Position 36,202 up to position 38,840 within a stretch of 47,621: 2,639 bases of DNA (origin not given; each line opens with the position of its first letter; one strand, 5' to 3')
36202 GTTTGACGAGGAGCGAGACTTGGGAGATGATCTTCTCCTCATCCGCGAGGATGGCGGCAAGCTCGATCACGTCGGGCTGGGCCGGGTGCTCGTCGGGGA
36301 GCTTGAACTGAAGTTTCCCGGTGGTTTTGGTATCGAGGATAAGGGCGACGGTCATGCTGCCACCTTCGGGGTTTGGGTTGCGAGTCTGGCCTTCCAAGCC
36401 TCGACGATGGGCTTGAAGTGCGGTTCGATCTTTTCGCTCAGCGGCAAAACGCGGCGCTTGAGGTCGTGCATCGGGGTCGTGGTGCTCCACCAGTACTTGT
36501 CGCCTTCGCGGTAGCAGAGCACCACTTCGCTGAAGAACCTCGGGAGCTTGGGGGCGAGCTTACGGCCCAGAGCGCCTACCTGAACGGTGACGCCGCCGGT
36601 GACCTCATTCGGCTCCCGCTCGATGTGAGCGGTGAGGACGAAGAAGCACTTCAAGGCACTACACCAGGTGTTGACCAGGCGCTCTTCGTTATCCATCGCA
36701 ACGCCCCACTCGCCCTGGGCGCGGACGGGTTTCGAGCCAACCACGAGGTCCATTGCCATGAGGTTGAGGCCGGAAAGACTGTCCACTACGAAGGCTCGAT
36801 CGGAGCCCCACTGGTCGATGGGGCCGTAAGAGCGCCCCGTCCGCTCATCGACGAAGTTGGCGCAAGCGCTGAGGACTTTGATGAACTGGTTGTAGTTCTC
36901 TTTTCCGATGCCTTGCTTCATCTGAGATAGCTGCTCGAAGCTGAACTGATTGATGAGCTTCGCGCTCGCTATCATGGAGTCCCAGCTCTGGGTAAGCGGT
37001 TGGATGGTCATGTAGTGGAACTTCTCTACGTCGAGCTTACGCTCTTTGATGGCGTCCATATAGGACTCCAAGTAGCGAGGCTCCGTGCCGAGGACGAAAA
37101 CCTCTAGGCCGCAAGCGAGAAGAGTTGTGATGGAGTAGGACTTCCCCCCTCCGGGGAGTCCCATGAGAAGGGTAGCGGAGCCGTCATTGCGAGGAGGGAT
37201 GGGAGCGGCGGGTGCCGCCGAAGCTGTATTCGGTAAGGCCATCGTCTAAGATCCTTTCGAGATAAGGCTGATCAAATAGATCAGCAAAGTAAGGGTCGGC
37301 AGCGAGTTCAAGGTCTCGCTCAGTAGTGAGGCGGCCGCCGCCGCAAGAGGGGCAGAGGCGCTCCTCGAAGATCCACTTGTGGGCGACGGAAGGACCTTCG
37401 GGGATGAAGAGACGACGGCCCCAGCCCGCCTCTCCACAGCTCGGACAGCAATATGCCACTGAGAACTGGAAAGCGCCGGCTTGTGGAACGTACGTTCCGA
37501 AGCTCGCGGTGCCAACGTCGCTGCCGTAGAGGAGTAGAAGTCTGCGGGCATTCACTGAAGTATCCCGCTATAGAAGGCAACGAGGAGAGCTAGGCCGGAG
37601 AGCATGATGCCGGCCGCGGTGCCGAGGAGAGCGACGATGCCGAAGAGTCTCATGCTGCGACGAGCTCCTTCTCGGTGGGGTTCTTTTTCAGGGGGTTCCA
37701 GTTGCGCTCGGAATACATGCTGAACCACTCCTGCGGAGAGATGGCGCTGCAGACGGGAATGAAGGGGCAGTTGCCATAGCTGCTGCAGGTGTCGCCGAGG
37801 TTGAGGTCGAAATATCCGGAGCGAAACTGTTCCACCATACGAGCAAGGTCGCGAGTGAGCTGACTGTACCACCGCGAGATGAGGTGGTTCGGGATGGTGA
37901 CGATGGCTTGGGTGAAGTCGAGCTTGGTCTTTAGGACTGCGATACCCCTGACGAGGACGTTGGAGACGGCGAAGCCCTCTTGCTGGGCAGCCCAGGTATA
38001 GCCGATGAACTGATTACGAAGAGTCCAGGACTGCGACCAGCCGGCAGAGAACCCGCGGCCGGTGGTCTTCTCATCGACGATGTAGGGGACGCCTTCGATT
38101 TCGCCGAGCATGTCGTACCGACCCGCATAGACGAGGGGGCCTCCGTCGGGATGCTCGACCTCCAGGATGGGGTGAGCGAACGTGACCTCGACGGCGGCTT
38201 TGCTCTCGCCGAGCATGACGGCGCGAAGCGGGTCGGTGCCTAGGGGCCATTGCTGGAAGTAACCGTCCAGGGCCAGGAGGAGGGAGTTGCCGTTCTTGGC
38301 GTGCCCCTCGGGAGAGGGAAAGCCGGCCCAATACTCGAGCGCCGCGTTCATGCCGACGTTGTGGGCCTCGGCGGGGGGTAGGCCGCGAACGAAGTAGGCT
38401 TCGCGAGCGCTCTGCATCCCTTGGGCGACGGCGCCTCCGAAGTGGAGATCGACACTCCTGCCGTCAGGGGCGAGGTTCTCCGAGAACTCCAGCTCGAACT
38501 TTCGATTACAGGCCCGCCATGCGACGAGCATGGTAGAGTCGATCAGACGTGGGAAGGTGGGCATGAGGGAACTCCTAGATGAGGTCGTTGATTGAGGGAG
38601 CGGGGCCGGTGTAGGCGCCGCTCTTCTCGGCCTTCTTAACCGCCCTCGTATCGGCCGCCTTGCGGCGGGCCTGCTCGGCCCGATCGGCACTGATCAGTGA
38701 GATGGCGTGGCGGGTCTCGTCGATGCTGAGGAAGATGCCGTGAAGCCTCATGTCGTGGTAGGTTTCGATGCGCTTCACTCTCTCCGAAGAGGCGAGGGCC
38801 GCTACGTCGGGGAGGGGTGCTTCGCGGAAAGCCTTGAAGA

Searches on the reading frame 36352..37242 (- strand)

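Call 72: search_protein_families(library=pfam, proteins=[window:36352-37242:-], max_evalue=0.001)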
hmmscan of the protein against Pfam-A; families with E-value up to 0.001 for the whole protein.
window:36352-37242:- (296 aa): 1 family
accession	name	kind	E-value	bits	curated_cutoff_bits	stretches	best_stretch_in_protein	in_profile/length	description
PF13479.12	AAA_24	-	7.2e-06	26.4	27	1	25-264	6-194/195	AAA domain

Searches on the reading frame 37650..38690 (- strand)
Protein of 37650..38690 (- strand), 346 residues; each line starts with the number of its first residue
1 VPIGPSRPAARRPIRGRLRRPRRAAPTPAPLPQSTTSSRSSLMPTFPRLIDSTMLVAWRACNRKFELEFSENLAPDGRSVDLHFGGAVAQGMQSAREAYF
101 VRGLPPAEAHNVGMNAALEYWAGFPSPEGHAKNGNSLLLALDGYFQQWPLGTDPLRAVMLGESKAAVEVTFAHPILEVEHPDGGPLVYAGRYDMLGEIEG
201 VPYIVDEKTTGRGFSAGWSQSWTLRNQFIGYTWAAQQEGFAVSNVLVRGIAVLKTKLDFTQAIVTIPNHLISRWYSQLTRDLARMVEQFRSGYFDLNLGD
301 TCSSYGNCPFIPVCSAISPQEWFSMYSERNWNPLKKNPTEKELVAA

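Call 72: search_protein_families(library=pfam, proteins=[window:37650-38690:-], max_evalue=0.001)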
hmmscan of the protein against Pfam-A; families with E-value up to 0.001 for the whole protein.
window:37650-38690:- (346 aa): 1 family
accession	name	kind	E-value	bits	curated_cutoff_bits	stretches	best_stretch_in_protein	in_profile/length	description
PF12705.13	PDDEXK_1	-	1.5e-08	35.3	22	1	58-314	10-246/247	PD-(D/E)XK nuclease superfamily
